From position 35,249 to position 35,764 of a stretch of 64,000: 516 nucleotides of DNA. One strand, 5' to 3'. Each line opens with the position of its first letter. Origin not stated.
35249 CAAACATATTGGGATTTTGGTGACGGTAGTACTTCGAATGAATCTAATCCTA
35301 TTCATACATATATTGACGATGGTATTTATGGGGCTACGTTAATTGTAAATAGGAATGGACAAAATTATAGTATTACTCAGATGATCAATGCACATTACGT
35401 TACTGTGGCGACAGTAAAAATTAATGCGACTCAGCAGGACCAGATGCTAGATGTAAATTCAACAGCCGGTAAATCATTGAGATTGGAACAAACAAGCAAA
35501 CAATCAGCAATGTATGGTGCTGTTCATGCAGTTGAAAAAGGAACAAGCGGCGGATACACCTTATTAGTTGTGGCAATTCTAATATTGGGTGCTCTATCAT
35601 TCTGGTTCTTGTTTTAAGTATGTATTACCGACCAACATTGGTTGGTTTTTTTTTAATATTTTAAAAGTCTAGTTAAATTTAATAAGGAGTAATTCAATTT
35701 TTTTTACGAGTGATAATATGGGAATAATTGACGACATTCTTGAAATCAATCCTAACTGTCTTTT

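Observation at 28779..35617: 2178-aa secreted ConA-like + about 12 Ig-like MBG-like repeats (loose family call) + about 18 PKD-domain protein saturated with N-glycosylation sequons, with a coupled small partner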

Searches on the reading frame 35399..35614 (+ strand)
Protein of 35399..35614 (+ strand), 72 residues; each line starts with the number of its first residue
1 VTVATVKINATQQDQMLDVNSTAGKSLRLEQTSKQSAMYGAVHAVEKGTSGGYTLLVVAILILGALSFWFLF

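Call 17: search_protein_families(library=pfam, proteins=[window:35399-35614:+], max_evalue=10)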
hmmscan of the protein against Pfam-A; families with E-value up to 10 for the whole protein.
window:35399-35614:+ (72 aa): 2 families
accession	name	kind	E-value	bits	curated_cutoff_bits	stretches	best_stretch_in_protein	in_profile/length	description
PF11852.14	Pullul_strch_C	-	0.084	12.8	29.7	1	5-37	104-136/165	Alpha-1,6-glucosidases, pullulanase-type, C-terminal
PF23607.1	WZC_N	-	0.11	13.3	27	1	2-59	39-96/110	Tyrosine-protein kinase Wzc, N-terminal domain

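Call 18: search_protein_families(library=ncbifam, proteins=[window:35399-35614:+], max_evalue=1)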
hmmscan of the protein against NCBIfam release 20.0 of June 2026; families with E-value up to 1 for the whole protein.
window:35399-35614:+ (72 aa): 0 families
